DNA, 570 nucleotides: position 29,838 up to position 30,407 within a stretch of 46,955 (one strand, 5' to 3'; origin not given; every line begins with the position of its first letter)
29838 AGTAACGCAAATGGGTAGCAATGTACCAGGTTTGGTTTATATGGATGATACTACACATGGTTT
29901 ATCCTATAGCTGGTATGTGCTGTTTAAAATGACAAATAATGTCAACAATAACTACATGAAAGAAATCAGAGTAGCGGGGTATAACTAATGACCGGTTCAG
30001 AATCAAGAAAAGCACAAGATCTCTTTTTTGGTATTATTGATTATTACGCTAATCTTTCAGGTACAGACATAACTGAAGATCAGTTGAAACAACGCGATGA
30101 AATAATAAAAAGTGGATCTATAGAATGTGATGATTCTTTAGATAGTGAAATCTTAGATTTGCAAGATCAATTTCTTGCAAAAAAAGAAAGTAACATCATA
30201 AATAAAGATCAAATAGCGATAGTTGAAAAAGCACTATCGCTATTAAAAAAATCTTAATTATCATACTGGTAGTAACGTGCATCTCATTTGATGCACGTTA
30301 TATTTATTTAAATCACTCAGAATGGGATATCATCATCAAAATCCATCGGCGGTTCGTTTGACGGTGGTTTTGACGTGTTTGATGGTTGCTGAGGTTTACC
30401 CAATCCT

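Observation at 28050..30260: Mosaic tailspike: GC-normal N-terminal anchor fused to an AT-rich beta-helix-like receptor-binding/depolymerase-like domain with an AT-rich satellite ORF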

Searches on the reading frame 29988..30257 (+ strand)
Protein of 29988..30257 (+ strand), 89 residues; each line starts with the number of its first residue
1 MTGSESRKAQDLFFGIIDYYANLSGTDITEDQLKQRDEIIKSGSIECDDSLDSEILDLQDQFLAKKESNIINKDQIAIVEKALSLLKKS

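Call 4: search_protein_families(library=pfam, proteins=[window:29988-30257:+], max_evalue=0.1)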
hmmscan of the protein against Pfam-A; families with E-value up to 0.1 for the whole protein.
window:29988-30257:+ (89 aa): 0 families

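Call 5: search_protein_families(library=phrogs, proteins=[window:29988-30257:+], max_evalue=0.01)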
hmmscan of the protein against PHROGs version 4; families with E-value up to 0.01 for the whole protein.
window:29988-30257:+ (89 aa): 1 family
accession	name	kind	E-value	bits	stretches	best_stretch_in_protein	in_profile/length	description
phrog_19895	-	unknown function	3.7e-42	143.3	1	1-88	1-88/89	-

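Call 12: search_dna_similar(query=window:29988-30257:+, collection=phages, mode=protein, max_rows=60, max_evalue=0.01)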
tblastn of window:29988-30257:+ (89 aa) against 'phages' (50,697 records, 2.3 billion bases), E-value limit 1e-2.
Records with a match: 26; places in all: 26; records where one place covers at least 80% of the query: 11.
Best place of each record, by identity: >=99% 1; 95-99% 4; <60% 21.
By first word of the organism name: Klebsiella 20; Vibrio 2; Aeromonas 2; Escherichia 2.
By host as written in the record: Klebsiella pneumoniae 13; Vibrio sp. YD38 2; Aeromonas sp. IS4 2; Klebsiella pneumoniae JDM777 2; - 2; Escherichia coli 2; Klebsiella pneumoniae KP_509165 1; Klebsiella pneumoniae 111-2 1; and 1 more.
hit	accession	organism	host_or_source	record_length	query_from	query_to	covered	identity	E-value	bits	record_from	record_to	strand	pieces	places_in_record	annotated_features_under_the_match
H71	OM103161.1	Klebsiella phage KpnS_VR6602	Klebsiella pneumoniae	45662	1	88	99%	100.0%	1e-49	172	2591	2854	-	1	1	hypothetical protein | tail fibers protein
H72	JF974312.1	Vibrio phage pYD38-A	Vibrio sp. YD38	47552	1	89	100%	98.9%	2e-49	171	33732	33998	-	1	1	hypothetical protein (x2)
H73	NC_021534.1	Vibrio phage pYD38-A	Vibrio sp. YD38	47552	1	89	100%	98.9%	2e-49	171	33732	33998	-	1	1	hypothetical protein | tail protein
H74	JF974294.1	Aeromonas phage pIS4-A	Aeromonas sp. IS4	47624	1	89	100%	98.9%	2e-49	171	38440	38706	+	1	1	hypothetical protein (x2)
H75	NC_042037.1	Aeromonas phage pIS4-A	Aeromonas sp. IS4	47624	1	89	100%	98.9%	2e-49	171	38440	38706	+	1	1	hypothetical protein | tail protein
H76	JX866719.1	Klebsiella phage JD001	Klebsiella pneumoniae JDM777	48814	1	86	97%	40.7%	6e-13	68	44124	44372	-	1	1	hypothetical protein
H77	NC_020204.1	Klebsiella phage JD001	Klebsiella pneumoniae JDM777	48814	1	86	97%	40.7%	6e-13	68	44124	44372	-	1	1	hypothetical protein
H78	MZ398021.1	Klebsiella phage BUCT_47333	sewage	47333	1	86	97%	40.7%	1e-12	67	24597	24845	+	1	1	hypothetical protein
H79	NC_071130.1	Klebsiella phage BUCT_47333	sewage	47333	1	86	97%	40.7%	1e-12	67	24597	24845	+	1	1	hypothetical protein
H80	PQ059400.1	Klebsiella phage phiYH65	Klebsiella pneumoniae KP_509165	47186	1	86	97%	40.7%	2e-12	66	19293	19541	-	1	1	hypothetical protein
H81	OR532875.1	Klebsiella phage RCIP0081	Klebsiella pneumoniae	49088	1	86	97%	40.7%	2e-12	66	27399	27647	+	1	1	hypothetical protein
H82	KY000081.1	Klebsiella phage KPV811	Klebsiella pneumoniae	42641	1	63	71%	38.1%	9e-6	47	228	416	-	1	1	hypothetical protein | tail fibers protein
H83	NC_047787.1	Klebsiella phage KPV811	Klebsiella pneumoniae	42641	1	63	71%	38.1%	9e-6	47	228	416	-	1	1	hypothetical protein | tail protein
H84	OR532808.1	Klebsiella phage RCIP0014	Klebsiella pneumoniae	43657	1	63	71%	38.1%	9e-5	44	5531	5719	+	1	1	hypothetical protein (x2)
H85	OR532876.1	Klebsiella phage RCIP0082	Klebsiella pneumoniae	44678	1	63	71%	38.1%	9e-5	44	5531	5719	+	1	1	hypothetical protein (x2)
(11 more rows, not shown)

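Call 17: search_solved_structures(query=window:29988-30257:+, max_evalue=10)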
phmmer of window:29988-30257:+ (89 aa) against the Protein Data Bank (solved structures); distinct sequences matched with E-value up to 10: 1.
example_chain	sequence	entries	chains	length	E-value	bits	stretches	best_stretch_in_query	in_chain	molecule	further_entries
3he5_A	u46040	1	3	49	0.51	14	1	50-88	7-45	SYNZIP1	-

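Call 30: find_homologous_proteins(query=window:29988-30257:+, max_evalue=0.001)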
Query window:29988-30257:+ (89 aa): 7 proteins with E <= 0.001 among 7 candidates.
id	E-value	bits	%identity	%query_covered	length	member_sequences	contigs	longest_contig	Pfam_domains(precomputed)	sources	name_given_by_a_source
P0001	1.5e-47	176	100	100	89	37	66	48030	-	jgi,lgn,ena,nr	jgi:hypothetical protein|nr:MAG TPA: hypothetical protein [Caudoviricetes sp.]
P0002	8.6e-46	171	97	100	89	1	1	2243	-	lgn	-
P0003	8.9e-46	171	98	100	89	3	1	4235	-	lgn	-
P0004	1.5e-42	160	91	99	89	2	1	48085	-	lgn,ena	-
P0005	9.0e-42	158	89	99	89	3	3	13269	-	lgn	-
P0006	1.4e-40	154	86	99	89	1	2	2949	-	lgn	-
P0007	6.8e-39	149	84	99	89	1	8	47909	-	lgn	-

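Call 41: search_protein_representatives(protein=window:29988-30257:+)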
Query: 89 residues. Proteins with E-value up to 0.001 (for the whole library): 12; up to 1e-10: 8; up to 1e-30: 1. The best 12 are listed.
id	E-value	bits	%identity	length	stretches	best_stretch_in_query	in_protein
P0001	4.8e-48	176.3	100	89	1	1-89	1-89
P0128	1.5e-14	69.8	49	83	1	1-87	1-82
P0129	2.5e-14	69.1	51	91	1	1-68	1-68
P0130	2.6e-13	65.8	36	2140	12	20-44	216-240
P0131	9.2e-13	64.1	43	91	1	1-86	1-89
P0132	5.7e-12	61.6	45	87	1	1-86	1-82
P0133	2.3e-11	59.7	42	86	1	1-86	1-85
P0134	1.0e-10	57.6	48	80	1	1-69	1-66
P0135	1.4e-07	47.6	39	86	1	1-64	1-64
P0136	7.6e-07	45.3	44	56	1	1-54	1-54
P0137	2.8e-05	40.3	33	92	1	1-76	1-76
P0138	1.1e-04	38.5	32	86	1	1-68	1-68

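Call 43: find_homologous_proteins(query=A2, max_evalue=0.001)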
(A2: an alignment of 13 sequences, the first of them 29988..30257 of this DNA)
Query A2 (13 sequences) (89 aa, profile of the alignment): 25 proteins with E <= 0.001 among 670 candidates.
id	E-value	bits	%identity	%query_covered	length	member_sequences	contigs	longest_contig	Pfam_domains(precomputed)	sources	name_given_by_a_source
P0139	7.9e-30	121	51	97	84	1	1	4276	-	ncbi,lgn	ncbi:TPA: hypothetical protein ACPEZI_006238 [Klebsiella michiganensis]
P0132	8.4e-30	121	42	99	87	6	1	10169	-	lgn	-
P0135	9.5e-30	120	40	70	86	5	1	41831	-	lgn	-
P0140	1.8e-29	120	47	97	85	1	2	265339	-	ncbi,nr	ncbi:TPA: hypothetical protein SD296_005525 [Klebsiella oxytoca]|nr:hypothetical protein [Klebsiella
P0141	1.8e-29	119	47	97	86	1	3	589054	-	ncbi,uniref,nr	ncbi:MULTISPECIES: hypothetical protein [Klebsiella]|uniref:hypothetical protein n=1 Tax=Klebsiella 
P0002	3.1e-29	119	97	100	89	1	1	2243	-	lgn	-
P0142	3.3e-29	119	61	66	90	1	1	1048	-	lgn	-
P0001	3.3e-29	119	100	100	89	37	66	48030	-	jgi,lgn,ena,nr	jgi:hypothetical protein|nr:MAG TPA: hypothetical protein [Caudoviricetes sp.]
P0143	3.4e-29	119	44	97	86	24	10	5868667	-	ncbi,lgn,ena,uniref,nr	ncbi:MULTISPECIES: hypothetical protein [Klebsiella]|uniref:hypothetical protein n=1 Tax=Klebsiella 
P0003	5.6e-29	118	98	100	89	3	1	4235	-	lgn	-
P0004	1.6e-28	116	91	99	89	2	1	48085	-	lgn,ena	-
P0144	1.8e-28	116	44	99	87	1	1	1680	-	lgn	-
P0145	3.6e-28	115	48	97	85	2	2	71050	-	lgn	-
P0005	5.7e-28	115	89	99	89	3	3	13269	-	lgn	-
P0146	7.6e-28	114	48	97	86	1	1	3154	-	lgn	-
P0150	9.4e-25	104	38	100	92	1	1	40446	-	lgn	-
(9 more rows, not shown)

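Call 45: find_encoding_contigs(protein=P0143, flank=5000, max_places=2)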
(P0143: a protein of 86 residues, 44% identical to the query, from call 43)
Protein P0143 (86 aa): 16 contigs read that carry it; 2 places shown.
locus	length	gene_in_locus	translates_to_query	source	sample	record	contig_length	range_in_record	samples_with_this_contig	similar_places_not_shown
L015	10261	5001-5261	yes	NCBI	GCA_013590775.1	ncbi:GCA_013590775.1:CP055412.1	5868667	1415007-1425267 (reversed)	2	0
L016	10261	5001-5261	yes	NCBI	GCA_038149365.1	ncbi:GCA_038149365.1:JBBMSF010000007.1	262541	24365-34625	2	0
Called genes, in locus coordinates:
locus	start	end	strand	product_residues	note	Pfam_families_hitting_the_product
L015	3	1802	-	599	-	PF00009:GTP_EFTU, PF03144:GTP_EFTU_D2, PF00679:EFG_C, PF06421:LepA_C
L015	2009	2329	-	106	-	-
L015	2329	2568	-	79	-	-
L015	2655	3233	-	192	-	PF00239:Resolvase, PF02796:HTH_7 (weak)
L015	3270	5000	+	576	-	-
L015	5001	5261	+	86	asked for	-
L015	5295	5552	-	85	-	-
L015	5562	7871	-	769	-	PF18668:Tail_spike_N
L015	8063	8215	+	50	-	-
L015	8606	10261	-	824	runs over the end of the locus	-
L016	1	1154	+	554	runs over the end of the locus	PF00128:Alpha-amylase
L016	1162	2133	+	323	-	PF00367:PTS_EIIB, PF02378:PTS_EIIC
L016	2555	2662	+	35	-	-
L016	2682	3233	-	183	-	PF00239:Resolvase, PF02796:HTH_7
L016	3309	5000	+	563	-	-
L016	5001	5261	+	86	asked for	-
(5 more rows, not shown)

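Call 46: find_encoding_contigs(protein=P0145, flank=5000, max_places=1)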
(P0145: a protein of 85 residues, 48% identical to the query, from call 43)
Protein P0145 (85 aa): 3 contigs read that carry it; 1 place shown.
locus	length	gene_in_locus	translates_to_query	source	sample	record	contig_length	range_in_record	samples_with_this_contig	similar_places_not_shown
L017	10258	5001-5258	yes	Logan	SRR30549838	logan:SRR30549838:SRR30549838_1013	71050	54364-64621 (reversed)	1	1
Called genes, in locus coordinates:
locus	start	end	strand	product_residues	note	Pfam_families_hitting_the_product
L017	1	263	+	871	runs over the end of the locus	PF17900:Peptidase_M1_N, PF01433:Peptidase_M1, PF11940:DUF3458, PF17432:DUF3458_C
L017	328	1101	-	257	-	PF00005:ABC_tran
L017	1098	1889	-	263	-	PF00528:BPD_transp_1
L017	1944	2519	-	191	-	PF02525:Flavodoxin_2, PF03358:FMN_red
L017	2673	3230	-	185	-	PF00239:Resolvase, PF02796:HTH_7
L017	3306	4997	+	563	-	-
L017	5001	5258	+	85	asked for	-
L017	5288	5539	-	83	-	-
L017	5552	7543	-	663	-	-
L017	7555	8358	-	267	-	PF27730:UCP028589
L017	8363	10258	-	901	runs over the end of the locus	PF13550:Phage-tail_3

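Call 47: find_encoding_contigs(protein=P0150, flank=5000, max_places=1)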
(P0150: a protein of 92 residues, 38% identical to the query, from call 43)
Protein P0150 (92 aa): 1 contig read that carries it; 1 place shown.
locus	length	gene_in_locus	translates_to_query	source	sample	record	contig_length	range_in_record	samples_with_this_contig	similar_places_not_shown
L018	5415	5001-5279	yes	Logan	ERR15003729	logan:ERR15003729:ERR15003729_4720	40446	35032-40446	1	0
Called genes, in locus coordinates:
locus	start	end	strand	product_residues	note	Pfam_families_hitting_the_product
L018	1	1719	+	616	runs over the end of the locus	PF22530:Terminase-T7_RNaseH-like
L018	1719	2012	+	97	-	-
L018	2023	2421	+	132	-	-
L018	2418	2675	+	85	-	-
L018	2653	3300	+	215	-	PF00959:Phage_lysozyme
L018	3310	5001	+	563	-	PF12708:Pect-lyase_RHGA_epim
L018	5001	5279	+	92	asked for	-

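Call 48: find_encoding_contigs(protein=P0135, flank=5000, max_places=1)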
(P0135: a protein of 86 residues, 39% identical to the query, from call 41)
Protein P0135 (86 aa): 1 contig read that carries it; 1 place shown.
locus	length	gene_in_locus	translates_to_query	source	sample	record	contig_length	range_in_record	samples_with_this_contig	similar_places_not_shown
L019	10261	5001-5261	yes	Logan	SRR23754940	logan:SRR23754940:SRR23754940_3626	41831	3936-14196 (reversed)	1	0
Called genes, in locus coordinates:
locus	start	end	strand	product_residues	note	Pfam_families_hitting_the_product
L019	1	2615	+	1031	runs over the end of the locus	-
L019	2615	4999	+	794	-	PF03906:Phage_T7_tail (weak), PF18668:Tail_spike_N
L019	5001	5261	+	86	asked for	-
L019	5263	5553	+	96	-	PF11123:DNA_Packaging_2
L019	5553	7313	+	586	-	PF22530:Terminase-T7_RNaseH-like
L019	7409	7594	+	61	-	-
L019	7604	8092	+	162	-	-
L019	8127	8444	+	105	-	-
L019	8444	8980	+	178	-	PF05838:Glyco_hydro_108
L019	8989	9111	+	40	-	-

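Call 62: predict_structure(alignment_id=A3)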
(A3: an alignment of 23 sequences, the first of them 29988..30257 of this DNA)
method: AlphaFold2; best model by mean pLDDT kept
length: 89 residues; sequences in the alignment: 23
mean_pLDDT: 87.3   pTM: 0.78
mean pLDDT of the five models: 87.3, 86.9, 84.6, 83.8, 82.2
residues with pLDDT >= 90: 41; 70-90: 43; 50-70: 4; < 50: 1
segments of 3 or more residues with pLDDT < 50: none
pLDDT, mean of each block of 10 residues (from residue 1): 76 93 82 87 87 94 90 94 84
secondary structure, 60 per line:
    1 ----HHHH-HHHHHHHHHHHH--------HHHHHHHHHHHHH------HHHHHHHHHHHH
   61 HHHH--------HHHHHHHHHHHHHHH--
elements in order: H5-8 H10-21 H30-42 H49-64 H73-87

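Call 65: fold_search(model_id=the predicted structure, library=pdb)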
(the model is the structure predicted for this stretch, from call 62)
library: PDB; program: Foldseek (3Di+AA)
matches with E <= 10: 44; with E <= 0.001: 0
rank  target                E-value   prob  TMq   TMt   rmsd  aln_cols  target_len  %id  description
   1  3zib_B                2.1e+00  0.10  0.33  0.32  10.0        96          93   11  Rap2a protein (SMA2265) from Serratia marcescens (released 2013-06-19)
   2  4hr1_A                2.2e+00  0.10  0.32  0.26  11.8        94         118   17  Structure of PAV1-137, a protein from the virus PAV1 that infects Pyrococcus abyssi. (released 2013-06-19)
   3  4a56                  2.5e+00  0.09  0.34  0.33   9.0        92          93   14  Crystal structure of the type 2 secretion system pilotin from Klebsiella Oxytoca (released 2011-12-07)
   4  6hcg_P                3.0e+00  0.09  0.35  0.34   9.0        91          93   14  Klebsiella pneumoniae type II secretion system outer membrane complex. PulD, PulS and PulC HR domain. (released 2019-11-27)
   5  3zib_D                3.6e+00  0.09  0.36  0.34   9.7        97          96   13  Rap2a protein (SMA2265) from Serratia marcescens (released 2013-06-19)
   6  3zib_A                3.9e+00  0.08  0.33  0.32   9.5        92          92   13  Rap2a protein (SMA2265) from Serratia marcescens (released 2013-06-19)
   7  3zib_C                4.1e+00  0.07  0.32  0.30   9.7        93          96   13  Rap2a protein (SMA2265) from Serratia marcescens (released 2013-06-19)
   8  8qry                  4.1e+00  0.06  0.30  0.28  12.4        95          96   16  Crystal structure of the yeast spindle body component Spc98 (released 2024-04-03)
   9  5xsj_L                4.3e+00  0.04  0.27  0.21  10.1       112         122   13  XylFII-LytSN complex (released 2017-08-02)
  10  5j0l_A                4.9e+00  0.06  0.32  0.23  17.4       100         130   16  De novo design of protein homo-oligomers with modular hydrogen bond network-mediated specificity (released 2016-07-06)
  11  7pfo_A                4.9e+00  0.06  0.29  0.08   8.5        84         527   15  Core human replisome (released 2021-11-10)
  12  7dcd_A                4.9e+00  0.05  0.28  0.31   7.1        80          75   11  Nonstructural protein 7 and 8 complex of SARS-CoV-2 (released 2021-03-24)
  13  7lvs_B                4.9e+00  0.05  0.27  0.26  12.5        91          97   11  The CBP TAZ1 Domain in Complex with a CITED2-HIF-1-Alpha Fusion Peptide (released 2021-07-28)
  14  8iwh_G                4.9e+00  0.04  0.29  0.25   8.5        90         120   16  Structure and characteristics of a photosystem II supercomplex containing monomeric LHCX and dimeric FCPII antennae fr (released 2023-10-25)
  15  6dg6_A                5.2e+00  0.08  0.38  0.34   9.5        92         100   10  Structure of a de novo designed Interleukin-2/Interleukin-15 mimetic (released 2019-01-16)
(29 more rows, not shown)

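Call 66: fold_search(model_id=the predicted structure, library=viral)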
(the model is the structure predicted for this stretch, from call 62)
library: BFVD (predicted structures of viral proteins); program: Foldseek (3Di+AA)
matches with E <= 10: 92; with E <= 0.001: 0
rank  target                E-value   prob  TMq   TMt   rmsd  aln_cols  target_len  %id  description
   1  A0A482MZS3            2.4e-03  1.00  0.71  0.78   3.1        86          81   31  Uncharacterized protein [Escherichia phage vB_EcoM_KWBSE43-6]
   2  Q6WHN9                8.4e-01  0.12  0.32  0.27  12.7       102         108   16  Uncharacterized protein [Vibrio phage KVP40 (isolate Vibrio parahaemolyticus/Japan/Matsuzaki/1991)]
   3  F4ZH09                1.4e+00  0.12  0.28  0.31  10.1        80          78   15  (no name in the UniProt tables at hand)
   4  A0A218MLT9            1.6e+00  0.11  0.33  0.31   8.9        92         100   21  Uncharacterized protein [uncultured virus]
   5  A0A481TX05            1.8e+00  0.12  0.30  0.15  10.0        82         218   11  UL29 [Human herpesvirus 2]
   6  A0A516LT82            2.0e+00  0.07  0.25  0.21   9.6        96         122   10  (no name in the UniProt tables at hand)
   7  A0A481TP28            2.2e+00  0.08  0.29  0.11  12.8        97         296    8  UL29 [Human herpesvirus 2]
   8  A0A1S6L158            2.4e+00  0.05  0.25  0.17  15.7        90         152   12  (no name in the UniProt tables at hand)
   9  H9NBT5                2.5e+00  0.06  0.28  0.24  11.2       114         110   16  (no name in the UniProt tables at hand)
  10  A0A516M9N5            2.8e+00  0.06  0.27  0.27  11.6        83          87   10  (no name in the UniProt tables at hand)
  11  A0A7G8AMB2            2.8e+00  0.04  0.25  0.17  14.5        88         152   14  (no name in the UniProt tables at hand)
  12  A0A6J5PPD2            2.8e+00  0.04  0.25  0.23  14.5       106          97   16  Uncharacterized protein [uncultured Caudovirales phage]
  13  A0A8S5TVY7            3.0e+00  0.06  0.26  0.22  13.2        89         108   16  Uncharacterized protein [Siphoviridae sp. ctmxA102]
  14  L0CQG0                3.4e+00  0.07  0.31  0.25  11.2        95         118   13  Uncharacterized protein [Synechococcus phage P60]
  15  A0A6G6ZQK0            3.6e+00  0.07  0.35  0.19  11.1        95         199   18  (no name in the UniProt tables at hand)
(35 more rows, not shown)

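Call 69: find_related_loci(query=A3, collection=viral_contigs, flank=5000)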
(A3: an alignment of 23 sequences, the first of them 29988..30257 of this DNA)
Query A3 (89 aa) in viral_contigs; peptide patterns used: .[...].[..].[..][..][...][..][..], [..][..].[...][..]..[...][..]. (x = any residue, [..] = any of these).
63 stretches matched a pattern; 23 encode a relative of the query (tblastn E <= 1e-3); 23 distinct loci.
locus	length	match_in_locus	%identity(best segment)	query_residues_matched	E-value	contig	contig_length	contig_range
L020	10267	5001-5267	100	1-89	3e-54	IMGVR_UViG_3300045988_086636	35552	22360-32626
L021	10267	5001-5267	100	1-89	3e-54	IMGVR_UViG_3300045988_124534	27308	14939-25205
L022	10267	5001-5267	100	1-89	3e-54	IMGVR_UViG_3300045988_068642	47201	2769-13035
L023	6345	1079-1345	99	1-89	7e-54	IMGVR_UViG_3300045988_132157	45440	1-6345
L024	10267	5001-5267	98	1-89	3e-53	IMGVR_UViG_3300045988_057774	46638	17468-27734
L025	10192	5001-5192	64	1-64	1e-24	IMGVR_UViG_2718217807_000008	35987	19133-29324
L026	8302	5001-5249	48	1-86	4e-22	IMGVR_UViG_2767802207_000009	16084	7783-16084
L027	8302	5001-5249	48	1-86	7e-22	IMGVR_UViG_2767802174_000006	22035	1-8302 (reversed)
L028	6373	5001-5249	48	1-86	7e-22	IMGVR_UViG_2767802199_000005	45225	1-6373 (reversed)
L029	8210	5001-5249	49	1-86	2e-21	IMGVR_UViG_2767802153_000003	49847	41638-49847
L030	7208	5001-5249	47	1-86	4e-21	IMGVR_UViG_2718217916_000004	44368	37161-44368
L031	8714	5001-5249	47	1-86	4e-21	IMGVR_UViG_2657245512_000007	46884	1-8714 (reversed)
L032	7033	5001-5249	40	1-86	5e-17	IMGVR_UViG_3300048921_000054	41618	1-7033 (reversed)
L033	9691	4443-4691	41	1-86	6e-17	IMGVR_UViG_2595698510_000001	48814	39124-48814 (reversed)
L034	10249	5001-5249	41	1-86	2e-16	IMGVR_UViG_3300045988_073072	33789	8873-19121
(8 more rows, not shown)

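Call 70: find_related_loci(query=P0143, collection=genome_contigs, flank=6000)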
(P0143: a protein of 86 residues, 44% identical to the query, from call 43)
Query P0143 (86 aa) in genome_contigs; peptide patterns used: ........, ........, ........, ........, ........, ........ (x = any residue, [..] = any of these).
235 stretches matched a pattern; 1 encode a relative of the query (tblastn E <= 1e-3); 1 distinct loci.
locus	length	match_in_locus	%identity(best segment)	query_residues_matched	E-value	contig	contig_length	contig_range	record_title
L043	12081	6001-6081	61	53-80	5e-6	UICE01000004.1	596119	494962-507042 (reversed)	Rhizobiales bacterium isolate AFS078673 genome assembly, contig: contig_4, whole genome shotgun sequence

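Call 92: search_protein_families(library=ncbifam, proteins=[window:29988-30257:+, L015:2655-3233:-], max_evalue=0.01)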
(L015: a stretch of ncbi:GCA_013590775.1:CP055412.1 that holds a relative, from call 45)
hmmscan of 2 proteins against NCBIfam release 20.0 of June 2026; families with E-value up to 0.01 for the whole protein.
window:29988-30257:+ (89 aa): 0 families

L015:2655-3233:- (192 aa): 6 families
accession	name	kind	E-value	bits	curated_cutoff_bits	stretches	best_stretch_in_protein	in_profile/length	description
NF041201.1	recomb_XisF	equivalog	9.8e-29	100.6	375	1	3-136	2-142/465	fdxN element excision recombinase XisF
NF009949.0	PRK13413.1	equivalog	7.7e-15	55.1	272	1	1-179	1-193/203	master DNA invertase Mpi family serine-type recombinase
NF047343.1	SCCmet_CcrB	equivalog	7e-14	51.4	900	1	33-151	52-172/542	cassette chromosome recombinase CcrB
NF047347.1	SCCmet_CcrC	equivalog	7.7e-14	51.1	900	1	26-139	42-159/558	cassette chromosome recombinase CcrC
NF047344.1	SCCmet_CcrA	equivalog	2.1e-10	40.3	700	1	3-136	5-148/442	cassette chromosome recombinase CcrA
NF033518.0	transpos_IS607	equivalog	2.6e-06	27.1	110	1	3-83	57-147/187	IS607 family transposase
